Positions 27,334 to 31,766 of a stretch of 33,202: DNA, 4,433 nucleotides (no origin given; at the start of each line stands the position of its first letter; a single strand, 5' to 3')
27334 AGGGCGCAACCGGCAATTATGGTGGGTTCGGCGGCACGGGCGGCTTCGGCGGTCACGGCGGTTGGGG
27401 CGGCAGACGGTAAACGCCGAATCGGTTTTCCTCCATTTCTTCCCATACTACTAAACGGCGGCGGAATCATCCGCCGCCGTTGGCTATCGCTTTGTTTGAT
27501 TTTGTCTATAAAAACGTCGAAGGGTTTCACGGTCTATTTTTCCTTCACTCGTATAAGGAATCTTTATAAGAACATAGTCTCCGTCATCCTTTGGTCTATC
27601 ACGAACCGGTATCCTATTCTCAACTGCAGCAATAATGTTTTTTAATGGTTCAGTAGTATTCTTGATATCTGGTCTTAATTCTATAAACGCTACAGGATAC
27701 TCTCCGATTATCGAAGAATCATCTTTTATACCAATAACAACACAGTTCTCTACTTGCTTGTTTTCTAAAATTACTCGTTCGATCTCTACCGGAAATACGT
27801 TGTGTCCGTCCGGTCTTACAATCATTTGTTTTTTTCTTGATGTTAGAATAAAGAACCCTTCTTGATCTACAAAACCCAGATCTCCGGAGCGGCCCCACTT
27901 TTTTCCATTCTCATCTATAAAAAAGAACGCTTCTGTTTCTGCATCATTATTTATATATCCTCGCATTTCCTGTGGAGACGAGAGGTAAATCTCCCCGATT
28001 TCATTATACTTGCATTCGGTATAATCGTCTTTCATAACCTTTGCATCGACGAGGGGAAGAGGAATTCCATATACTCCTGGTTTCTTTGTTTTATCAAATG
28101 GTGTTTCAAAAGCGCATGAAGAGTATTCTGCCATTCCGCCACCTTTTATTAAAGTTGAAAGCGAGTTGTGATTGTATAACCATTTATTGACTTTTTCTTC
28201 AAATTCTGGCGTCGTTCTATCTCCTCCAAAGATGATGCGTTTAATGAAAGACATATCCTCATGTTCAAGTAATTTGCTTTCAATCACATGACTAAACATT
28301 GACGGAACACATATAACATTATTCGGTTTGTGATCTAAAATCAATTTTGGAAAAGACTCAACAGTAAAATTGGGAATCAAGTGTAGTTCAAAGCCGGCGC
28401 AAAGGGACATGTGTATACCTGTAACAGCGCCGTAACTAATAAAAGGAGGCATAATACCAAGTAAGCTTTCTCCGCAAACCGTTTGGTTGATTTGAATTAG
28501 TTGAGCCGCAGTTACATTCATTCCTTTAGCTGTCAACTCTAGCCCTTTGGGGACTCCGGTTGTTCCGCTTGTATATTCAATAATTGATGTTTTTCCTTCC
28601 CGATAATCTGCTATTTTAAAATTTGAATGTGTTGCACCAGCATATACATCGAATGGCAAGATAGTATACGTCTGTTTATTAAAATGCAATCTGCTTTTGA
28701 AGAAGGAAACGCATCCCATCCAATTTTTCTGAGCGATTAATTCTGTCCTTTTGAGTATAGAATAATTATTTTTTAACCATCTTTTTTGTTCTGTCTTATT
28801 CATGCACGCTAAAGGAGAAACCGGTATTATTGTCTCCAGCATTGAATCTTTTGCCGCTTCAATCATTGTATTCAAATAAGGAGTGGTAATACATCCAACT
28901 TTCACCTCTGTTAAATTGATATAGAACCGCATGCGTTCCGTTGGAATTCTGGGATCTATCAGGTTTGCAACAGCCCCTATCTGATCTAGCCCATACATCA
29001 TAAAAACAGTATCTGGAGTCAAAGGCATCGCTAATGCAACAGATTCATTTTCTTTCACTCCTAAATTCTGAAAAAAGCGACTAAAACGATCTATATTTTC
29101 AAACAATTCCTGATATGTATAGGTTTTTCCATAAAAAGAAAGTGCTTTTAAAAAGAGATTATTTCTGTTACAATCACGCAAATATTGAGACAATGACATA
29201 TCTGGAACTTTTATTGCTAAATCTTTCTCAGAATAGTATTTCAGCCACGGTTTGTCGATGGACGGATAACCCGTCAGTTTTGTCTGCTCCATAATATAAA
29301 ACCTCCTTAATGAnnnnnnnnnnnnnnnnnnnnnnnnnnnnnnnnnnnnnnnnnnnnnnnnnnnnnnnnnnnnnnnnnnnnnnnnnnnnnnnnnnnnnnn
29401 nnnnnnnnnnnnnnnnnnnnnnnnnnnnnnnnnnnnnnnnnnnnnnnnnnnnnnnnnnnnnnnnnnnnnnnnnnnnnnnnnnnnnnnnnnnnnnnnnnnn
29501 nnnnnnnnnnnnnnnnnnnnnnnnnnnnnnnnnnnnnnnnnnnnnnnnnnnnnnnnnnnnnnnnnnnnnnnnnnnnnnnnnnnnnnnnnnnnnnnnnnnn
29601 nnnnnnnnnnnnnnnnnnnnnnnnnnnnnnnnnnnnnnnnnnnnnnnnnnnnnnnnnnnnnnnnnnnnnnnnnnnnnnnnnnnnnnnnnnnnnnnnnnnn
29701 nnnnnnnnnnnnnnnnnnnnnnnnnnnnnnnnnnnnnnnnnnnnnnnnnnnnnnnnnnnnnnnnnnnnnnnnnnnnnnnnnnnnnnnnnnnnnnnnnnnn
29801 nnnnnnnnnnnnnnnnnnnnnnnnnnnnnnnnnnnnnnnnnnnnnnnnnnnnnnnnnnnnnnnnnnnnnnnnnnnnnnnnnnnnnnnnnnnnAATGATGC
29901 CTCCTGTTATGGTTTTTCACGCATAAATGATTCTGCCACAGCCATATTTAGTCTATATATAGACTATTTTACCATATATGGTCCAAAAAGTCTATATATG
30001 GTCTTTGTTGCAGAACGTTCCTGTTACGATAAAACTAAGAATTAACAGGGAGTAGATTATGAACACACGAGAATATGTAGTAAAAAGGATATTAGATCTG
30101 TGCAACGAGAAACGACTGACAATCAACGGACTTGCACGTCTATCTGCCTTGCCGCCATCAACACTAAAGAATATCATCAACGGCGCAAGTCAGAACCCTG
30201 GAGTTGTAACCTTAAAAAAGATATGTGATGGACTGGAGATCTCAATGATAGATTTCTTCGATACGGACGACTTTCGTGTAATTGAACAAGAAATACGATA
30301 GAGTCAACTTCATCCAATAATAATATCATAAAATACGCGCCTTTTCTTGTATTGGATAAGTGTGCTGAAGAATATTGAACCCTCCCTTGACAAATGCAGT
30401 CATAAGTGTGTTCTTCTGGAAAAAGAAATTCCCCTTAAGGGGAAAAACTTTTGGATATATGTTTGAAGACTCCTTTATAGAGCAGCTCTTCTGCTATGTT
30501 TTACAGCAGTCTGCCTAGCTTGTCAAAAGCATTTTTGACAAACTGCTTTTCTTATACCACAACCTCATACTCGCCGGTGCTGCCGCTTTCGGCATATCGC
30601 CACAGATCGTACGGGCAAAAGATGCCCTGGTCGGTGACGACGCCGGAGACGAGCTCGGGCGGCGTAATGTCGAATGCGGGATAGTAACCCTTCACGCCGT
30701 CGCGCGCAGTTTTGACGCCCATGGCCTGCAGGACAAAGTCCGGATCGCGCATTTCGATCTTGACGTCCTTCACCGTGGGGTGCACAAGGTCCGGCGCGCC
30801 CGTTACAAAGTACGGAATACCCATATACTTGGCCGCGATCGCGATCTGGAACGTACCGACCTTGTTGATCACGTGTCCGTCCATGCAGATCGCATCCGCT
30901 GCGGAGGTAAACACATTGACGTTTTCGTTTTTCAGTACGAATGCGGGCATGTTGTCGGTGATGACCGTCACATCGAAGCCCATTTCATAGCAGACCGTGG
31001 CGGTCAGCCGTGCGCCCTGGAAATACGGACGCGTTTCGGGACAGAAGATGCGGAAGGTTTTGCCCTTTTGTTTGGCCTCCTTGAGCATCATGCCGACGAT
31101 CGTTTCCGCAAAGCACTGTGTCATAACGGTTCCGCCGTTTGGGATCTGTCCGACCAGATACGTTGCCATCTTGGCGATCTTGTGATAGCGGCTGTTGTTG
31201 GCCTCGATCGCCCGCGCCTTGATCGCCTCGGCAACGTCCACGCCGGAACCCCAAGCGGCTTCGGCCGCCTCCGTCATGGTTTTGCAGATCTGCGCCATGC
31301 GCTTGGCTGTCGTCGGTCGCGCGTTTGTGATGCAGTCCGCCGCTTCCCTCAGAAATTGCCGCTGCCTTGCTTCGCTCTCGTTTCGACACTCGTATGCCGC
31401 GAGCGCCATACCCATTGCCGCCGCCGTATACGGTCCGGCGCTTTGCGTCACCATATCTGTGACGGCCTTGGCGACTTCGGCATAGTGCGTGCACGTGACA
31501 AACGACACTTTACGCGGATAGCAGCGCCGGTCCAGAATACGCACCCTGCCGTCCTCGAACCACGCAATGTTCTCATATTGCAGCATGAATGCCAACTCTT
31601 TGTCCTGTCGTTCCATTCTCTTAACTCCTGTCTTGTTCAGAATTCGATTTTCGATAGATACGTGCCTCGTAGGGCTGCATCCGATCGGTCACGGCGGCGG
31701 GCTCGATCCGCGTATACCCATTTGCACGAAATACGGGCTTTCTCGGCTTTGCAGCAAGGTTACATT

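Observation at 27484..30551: Sharply AT-rich 3.1-kb islet: XRE regulator plus a divergent operon of an orphan 3-TM protein and a stand-alone adenylating enzyme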

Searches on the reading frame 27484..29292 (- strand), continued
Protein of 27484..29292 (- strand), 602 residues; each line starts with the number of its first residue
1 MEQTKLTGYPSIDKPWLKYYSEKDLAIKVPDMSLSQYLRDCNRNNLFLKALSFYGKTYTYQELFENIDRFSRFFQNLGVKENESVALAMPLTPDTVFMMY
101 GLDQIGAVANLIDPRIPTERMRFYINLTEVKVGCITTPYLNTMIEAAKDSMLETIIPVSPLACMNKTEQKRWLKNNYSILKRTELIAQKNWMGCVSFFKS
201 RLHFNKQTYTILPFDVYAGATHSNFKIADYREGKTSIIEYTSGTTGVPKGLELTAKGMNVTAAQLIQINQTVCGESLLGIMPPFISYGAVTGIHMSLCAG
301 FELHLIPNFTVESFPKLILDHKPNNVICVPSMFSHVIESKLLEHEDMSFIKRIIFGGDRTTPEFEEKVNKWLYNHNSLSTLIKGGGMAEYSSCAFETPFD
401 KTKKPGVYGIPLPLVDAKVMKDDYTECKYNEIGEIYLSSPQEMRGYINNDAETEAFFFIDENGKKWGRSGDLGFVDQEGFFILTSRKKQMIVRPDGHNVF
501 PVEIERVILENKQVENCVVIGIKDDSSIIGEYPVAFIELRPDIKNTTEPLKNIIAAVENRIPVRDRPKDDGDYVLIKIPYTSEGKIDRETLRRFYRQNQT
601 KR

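Call 45: search_dna_similar(query=window:27484-29292:-, collection=plasmids, mode=protein, max_rows=12)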
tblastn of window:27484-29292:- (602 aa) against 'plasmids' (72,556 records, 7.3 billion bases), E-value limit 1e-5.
Records with a match: 2764; places in all: 5975; records where one place covers at least 80% of the query: 1226.
Best place of each record, by identity: <60% 2764.
By first word of the organism name: Streptomyces 201; Rhizobium 192; Bacillus 182; Sinorhizobium 176; Salmonella 171; Ralstonia 138; Rhodococcus 132; Pseudosulfitobacter 125; Klebsiella 79; Agrobacterium 56; and 265 more.
By predicted mobility (MOB-suite, as given by PLSDB): non-mobilizable 1556; conjugative 699; mobilizable 509.
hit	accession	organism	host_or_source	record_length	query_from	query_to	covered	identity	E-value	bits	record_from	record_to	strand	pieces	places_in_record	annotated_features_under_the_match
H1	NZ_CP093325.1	Bacillus sp. N5-665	whole organism,peat soil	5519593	12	591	96%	27.4%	1e-48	190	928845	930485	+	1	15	none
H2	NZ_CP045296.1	Paenibacillus cellulositrophicus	cell culture,Thai soil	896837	14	552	90%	29.2%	5e-48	188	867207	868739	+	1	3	long-chain fatty acid--CoA ligase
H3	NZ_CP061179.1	Roseomonas haemaphysalidis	tick,pure culture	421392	12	591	96%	26.1%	2e-38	159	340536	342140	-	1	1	AMP-binding protein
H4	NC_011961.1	Thermomicrobium roseum DSM 5159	-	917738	14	602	98%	25.5%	3e-41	168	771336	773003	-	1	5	long-chain fatty acid--CoA ligase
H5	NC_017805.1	Deinococcus gobiensis I-0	-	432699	14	596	97%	25.8%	1e-35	151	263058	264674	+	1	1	long-chain-fatty-acid--CoA ligase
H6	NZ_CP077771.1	Pseudoalteromonas shioyasakiensis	Haliotis discus hannai,plate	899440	12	592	97%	25.8%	7e-31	136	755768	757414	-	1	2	fadD: long-chain-fatty-acid--CoA ligase FadD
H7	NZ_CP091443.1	Pseudoalteromonas sp. CF6-2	sediment,South Sea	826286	12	592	97%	25.8%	2e-30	135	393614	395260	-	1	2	fadD: long-chain-fatty-acid--CoA ligase FadD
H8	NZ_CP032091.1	Pseudoalteromonas donghaensis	cell culture,seawater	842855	12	592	97%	25.8%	3e-30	134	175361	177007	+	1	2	fadD: long-chain-fatty-acid--CoA ligase FadD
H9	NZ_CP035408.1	Bacillus subtilis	cell culture,food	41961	14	591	87%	28.5%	1e-16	179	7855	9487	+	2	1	none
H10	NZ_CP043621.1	Pukyongiella litopenaei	Penaeus vannamei (shrimp),cultured ...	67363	14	592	96%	25.8%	9e-24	114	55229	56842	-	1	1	AMP-binding protein | DMT family transporter | serine hydrolase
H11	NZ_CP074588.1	Pseudoalteromonas piscicida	mixed culture,water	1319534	12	593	97%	25.6%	2e-26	123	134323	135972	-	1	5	none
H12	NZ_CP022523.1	Pseudoalteromonas sp. NC201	pure culture,sea water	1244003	12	592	97%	25.7%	3e-26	122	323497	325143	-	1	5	none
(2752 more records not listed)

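Call 63: search_solved_structures(query=window:27484-29292:-, max_evalue=1e-20)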
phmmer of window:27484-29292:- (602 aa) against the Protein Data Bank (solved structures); distinct sequences matched with E-value up to 1e-20: 38.
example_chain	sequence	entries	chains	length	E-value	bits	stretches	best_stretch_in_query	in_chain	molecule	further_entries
6k4c_A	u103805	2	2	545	3.6e-44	154.3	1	131-601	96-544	Ancestral luciferase AncLamp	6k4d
2d1t_A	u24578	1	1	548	6.9e-41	143.4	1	218-597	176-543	Luciferin 4-monooxygenase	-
2d1q_A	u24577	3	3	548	3.4e-40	141.2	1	218-597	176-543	Luciferin 4-monooxygenase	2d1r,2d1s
3qya_A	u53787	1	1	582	1.1e-39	139.5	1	209-595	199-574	Luciferase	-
4m46_A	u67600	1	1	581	6.2e-38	133.7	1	209-595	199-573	Luciferase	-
3g7s_A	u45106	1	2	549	5.8e-37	130.5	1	232-593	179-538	Long-chain-fatty-acid--CoA ligase (FadD-1)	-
6aaa_A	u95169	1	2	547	2.5e-36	128.4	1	233-594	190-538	Blue-shifted Luciferase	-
6q2m_A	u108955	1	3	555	2.7e-36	128.3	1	208-594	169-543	Luciferin 4-monooxygenase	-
5kyv_A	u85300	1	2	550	4.4e-36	127.6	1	208-594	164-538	Luciferin 4-monooxygenase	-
6hps_A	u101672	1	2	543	4.4e-36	127.6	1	208-593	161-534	Luciferin 4-monooxygenase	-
1ba3_A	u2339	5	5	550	4.5e-36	127.6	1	208-594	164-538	LUCIFERASE | Luciferin 4-monooxygenase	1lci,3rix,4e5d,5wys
3iep_A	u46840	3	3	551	4.5e-36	127.5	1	208-594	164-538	Luciferin 4-monooxygenase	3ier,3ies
4g36_A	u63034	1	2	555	4.6e-36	127.5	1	208-594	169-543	Luciferin 4-monooxygenase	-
5dv9_A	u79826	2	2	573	5.1e-36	127.4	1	208-594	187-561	Luciferin 4-monooxygenase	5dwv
5kyt_A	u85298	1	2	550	6.2e-36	127.1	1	208-594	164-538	Luciferin 4-monooxygenase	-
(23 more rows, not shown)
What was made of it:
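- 27484..29292 (-): 602-aa class I adenylate-forming (ANL) enzyme, FadD-like, second gene of the operon. The closest solved structures are luciferases, A. fulgidus FadD-1 and 4-coumarate-CoA ligase (call 63).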

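Call 91: find_related_loci(query=A3, collection=viral_contigs, flank=8000)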
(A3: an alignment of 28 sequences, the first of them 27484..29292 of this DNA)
Query A3 (602 aa) in viral_contigs; peptide patterns used: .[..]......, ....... (x = any residue, [..] = any of these).
79 stretches matched a pattern, but none encodes a relative of the query by tblastn (E <= 1e-3).

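Call 106: search_protein_families(library=padloc, proteins=[L006:3415-6729:+, L006:6758-8140:+, L006:9281-10111:+, L006:10124-10849:+, L006:10969-12312:+, L094:1063-1998:+], max_evalue=0.00001)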
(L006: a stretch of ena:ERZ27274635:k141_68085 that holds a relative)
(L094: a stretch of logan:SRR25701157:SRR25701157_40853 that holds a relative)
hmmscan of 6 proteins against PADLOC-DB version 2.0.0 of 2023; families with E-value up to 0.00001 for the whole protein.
L006:3415-6729:+ (1104 aa): 11 families
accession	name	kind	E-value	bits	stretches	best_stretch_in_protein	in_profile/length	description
PDLC01465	PrimPol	-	3.3e-84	280.7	1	203-507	18-275/276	"CAS-I,CAS-II,CAS-III,CAS-IV,CAS-V,CAS-VI; associated"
PDLC01101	PrimPol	-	4.5e-25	86.3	1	265-431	162-329/490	adaptation polymerase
PDLC02707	PbeA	-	4.2e-16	56.7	1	575-738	248-416/672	PbeA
PDLC03924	MkoC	-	5.4e-11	39.3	1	966-1079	985-1103/1136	-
PDLC03659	mREase_IV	-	6.2e-11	38.9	1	585-953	230-588/945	Type IV methyl-directed restriction enzyme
PDLC02704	PbeA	-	2.5e-10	37.5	1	570-738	245-421/682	PbeA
PDLC02706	PbeA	-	1.2e-09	35.4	1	582-738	272-434/722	PbeA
PDLC03658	mREase_IV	-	7.1e-09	31.9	1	592-929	240-558/953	Type IV methyl-directed restriction enzyme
PDLC04899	PDC-S07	-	2.6e-08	31.6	1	21-86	10-78/135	-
PDLC03922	MkoB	-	5.8e-08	30.5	0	965-1012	303-350/610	-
PDLC04869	PDC-S05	-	4.1e-06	24.2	0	965-1084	172-284/306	-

L006:6758-8140:+ (460 aa): 3 families
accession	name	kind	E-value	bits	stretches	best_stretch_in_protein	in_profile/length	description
PDLC02402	Aga_SIR2-PNTD1-PNTD2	-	4.5e-14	49.5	1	171-305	360-490/876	Class I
PDLC02394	pAgo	-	2.4e-12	43.4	1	18-370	58-437/1121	-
PDLC02418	Aga_SIR2-Kinase-PNTD1-PNTD2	-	3.9e-09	33.3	1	192-303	256-366/756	Class I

L006:9281-10111:+ (276 aa): 0 families

L006:10124-10849:+ (241 aa): 0 families

L006:10969-12312:+ (447 aa): 2 families
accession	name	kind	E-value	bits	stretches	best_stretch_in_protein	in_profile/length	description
PDLC01434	CasR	-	6.9e-07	27.3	1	383-439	123-177/191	"CAS-I,CAS-II,CAS-III,CAS-IV,CAS-V,CAS-VI; associated_signaling"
PDLC01879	CARF3--CARF_TM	-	2.4e-06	25.4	1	381-434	149-202/222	-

L094:1063-1998:+ (311 aa): 1 family
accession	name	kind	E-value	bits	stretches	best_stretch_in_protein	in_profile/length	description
PDLC02344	AbiD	-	2e-56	189.7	1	3-308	3-275/277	AbiD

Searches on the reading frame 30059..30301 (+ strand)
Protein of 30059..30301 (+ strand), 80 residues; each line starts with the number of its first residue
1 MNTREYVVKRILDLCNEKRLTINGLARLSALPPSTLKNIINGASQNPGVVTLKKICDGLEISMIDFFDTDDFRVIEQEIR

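Call 3: search_protein_families(library=pfam, proteins=[window:30059-30301:+], max_evalue=0.01)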
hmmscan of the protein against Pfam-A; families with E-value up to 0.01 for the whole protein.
window:30059-30301:+ (80 aa): 3 families
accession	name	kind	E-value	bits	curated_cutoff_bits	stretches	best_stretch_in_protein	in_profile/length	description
PF13443.12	HTH_26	-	4.5e-08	33.7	22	1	11-69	2-60/63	Cro/C1-type HTH DNA-binding domain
PF01381.28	HTH_3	-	6.1e-06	26.6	23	1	14-64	4-53/55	Helix-turn-helix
PF13560.12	HTH_31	-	0.0048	17.6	27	1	14-60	9-55/64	Helix-turn-helix domain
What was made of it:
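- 30059..30301 (+): 80-aa XRE/Cro-C1-type HTH regulator, divergent from the operon. Pfam HTH_26 33.7 bits (cut-off 22) and HTH_3 26.6 bits (cut-off 23) (call 3).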

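Call 4: search_protein_families(library=ncbifam, proteins=[window:30059-30301:+], max_evalue=0.01)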
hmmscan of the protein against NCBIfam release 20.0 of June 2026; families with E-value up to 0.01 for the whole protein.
window:30059-30301:+ (80 aa): 2 families
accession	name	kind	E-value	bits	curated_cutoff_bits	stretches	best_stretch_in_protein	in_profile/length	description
NF046032.1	TransRegSlrRBacil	equivalog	1.7e-06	28.2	250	1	16-70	11-65/149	HTH-type transcriptional regulator SlrR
NF010465.0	PRK13890.1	equivalog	0.00051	20.1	96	1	9-71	8-69/121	conjugal transfer protein TrbA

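Call 5: search_protein_families(library=padloc, proteins=[window:30059-30301:+], max_evalue=0.1)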
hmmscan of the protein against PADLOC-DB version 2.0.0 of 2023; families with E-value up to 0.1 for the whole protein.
window:30059-30301:+ (80 aa): 5 families
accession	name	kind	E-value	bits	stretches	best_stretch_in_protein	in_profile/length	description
PDLC03946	RmrA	-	0.00047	17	1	9-78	5-72/357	-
PDLC02926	HTH_VI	-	0.00092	17.4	1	17-63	12-57/92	-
PDLC03668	Control_protein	-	0.0028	16.1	1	6-68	11-69/79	control protein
PDLC04142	capH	-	0.0091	15.1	1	10-71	10-70/103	capH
PDLC04775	PDC-M69A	-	0.034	12.7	1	5-71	6-71/113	-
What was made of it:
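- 30059..30301 (+): PADLOC gives only weak hits to control-protein and CapH-type regulators (call 5).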

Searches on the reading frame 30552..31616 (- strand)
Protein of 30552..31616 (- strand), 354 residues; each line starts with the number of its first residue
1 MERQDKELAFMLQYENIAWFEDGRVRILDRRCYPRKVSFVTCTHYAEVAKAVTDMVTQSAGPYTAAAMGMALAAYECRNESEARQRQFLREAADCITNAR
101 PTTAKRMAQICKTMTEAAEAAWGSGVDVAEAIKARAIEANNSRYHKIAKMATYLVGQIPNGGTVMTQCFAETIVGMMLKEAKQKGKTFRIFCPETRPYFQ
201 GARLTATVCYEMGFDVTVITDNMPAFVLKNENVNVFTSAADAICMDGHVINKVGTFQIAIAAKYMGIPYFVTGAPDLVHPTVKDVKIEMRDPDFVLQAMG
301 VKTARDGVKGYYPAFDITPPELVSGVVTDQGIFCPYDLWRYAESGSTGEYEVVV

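Call 3: search_protein_families(library=pfam, proteins=[window:30552-31616:-], max_evalue=0.01)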
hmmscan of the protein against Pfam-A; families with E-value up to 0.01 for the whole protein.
window:30552-31616:- (354 aa): 1 family
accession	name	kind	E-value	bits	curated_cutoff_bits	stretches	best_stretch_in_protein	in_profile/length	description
PF01008.23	IF-2B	-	9.6e-48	163.3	22.4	1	65-335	11-280/280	Initiation factor 2 subunit family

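Call 4: search_protein_families(library=ncbifam, proteins=[window:30552-31616:-], max_evalue=0.01)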
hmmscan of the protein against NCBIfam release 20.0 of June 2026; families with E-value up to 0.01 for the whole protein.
window:30552-31616:- (354 aa): 8 families
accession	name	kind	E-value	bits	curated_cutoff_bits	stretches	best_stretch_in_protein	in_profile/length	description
NF004326.0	PRK05720.1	subfamily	1.6e-103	346.2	271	1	6-337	2-344/358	s-methyl-5-thioribose-1-phosphate isomerase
TIGR00512.1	salvage_mtnA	equivalog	7.5e-60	202.6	279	1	19-333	4-333/335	S-methyl-5-thioribose-1-phosphate isomerase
TIGR00524.1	eIF-2B_rel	subfamily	9.3e-58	195.7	185.85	1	42-334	1-302/303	S-methyl-5-thioribose-1-phosphate isomerase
NF004436.0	PRK05772.1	equivalog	3.1e-54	184.6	521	1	14-334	16-350/363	S-methyl-5-thioribose-1-phosphate isomerase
NF004700.0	PRK06036.1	equivalog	4.3e-47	160.8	528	1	17-335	4-330/339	S-methyl-5-thioribose-1-phosphate isomerase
TIGR00511.1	ribulose_e2b2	equivalog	1.6e-40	139.2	314.1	1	47-339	4-292/301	ribose 1,5-bisphosphate isomerase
NF006210.0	PRK08335.1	equivalog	7.6e-24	84.4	339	1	127-335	76-271/275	translation initiation factor IF-2B subunit alpha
NF004994.0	PRK06372.1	equivalog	2.1e-11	43.7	249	1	176-334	97-247/253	translation initiation factor IF-2B subunit delta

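Call 28: find_related_loci(query=window:30552-31616:-, collection=genome_contigs, flank=10000)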
Query window:30552-31616:- (354 aa) in genome_contigs; peptide patterns used: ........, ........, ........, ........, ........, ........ (x = any residue, [..] = any of these).
91 stretches matched a pattern; 79 encode a relative of the query (tblastn E <= 1e-3); 78 distinct loci.
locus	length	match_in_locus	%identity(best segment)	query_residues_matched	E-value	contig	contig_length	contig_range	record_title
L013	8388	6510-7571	88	1-354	0e+0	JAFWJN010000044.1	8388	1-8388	MAG: Clostridia bacterium isolate RGIG5797 Sheep_Ileum-5__c145004, whole genome shotgun sequence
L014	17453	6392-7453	90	1-354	0e+0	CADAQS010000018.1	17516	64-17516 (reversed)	MAG: uncultured Clostridiales bacterium isolate RUG13539 genome assembly, contig: RUG13539_asm_18, whole genome shotgun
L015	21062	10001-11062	85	1-354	0e+0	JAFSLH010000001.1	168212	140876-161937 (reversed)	MAG: Clostridia bacterium isolate RGIG3246 Goat_Reticulum-3__c122, whole genome shotgun sequence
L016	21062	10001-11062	82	1-354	0e+0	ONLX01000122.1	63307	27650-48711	uncultured Clostridiales bacterium isolate RUG416 genome assembly, contig: k87_37972772, whole genome shotgun sequence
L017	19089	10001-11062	81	1-354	0e+0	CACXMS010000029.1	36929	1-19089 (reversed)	MAG: uncultured Clostridiales bacterium isolate RUG11401 genome assembly, contig: RUG11401_asm_29, whole genome shotgun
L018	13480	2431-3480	79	2-354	0e+0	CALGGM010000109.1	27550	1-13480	MAG TPA_asm: uncultured Clostridia bacterium isolate ERR1278103_bin.119_CONCOCT_v1.1_MAG genome assembly, contig: ERZ841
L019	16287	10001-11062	77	1-354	0e+0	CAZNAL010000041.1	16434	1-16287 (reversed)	MAG TPA_asm: uncultured Oscillospiraceae bacterium isolate SRP294416_co1_778 genome assembly, contig: NODE_7182_length_1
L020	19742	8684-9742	79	1-354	0e+0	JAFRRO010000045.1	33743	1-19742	MAG: Clostridia bacterium isolate RGIG2736 Goat_Omasum-4__c360527, whole genome shotgun sequence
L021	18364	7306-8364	78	1-354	0e+0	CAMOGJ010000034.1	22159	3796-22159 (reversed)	MAG: uncultured Clostridia bacterium isolate SRR873604_bin.123_metaWRAP_v1.3_MAG genome assembly, contig: NODE_3934_leng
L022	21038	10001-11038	76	1-346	0e+0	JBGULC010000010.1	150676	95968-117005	MAG: Christensenellales bacterium isolate ruminal_MAG_266 ruminal_MAG_266_contig_0010, whole genome shotgun sequence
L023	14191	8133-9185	77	1-354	0e+0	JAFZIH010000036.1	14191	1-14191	MAG: Clostridia bacterium isolate RGIG7792 Water_buffalos_Reticulum-1__c157468, whole genome shotgun sequence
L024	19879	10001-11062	77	1-354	0e+0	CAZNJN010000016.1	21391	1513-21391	MAG TPA_asm: uncultured Oscillospiraceae bacterium isolate SRP192927_co1_1054 genome assembly, contig: NODE_4810_length_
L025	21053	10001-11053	77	1-354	0e+0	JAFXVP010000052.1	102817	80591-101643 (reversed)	MAG: Clostridia bacterium isolate RGIG6786 Sheep_Rumen-3__c1239305, whole genome shotgun sequence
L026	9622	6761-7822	78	1-354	0e+0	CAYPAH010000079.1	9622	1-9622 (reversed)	MAG TPA_asm: uncultured Oscillospiraceae bacterium isolate SRP192927_co2_545 genome assembly, contig: NODE_14037_length_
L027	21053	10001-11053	77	1-354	5e-179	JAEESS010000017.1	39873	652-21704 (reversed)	MAG: Bacillota bacterium isolate Tb.RUG.388 NODE_3405_length_39873_cov_4.238615, whole genome shotgun sequence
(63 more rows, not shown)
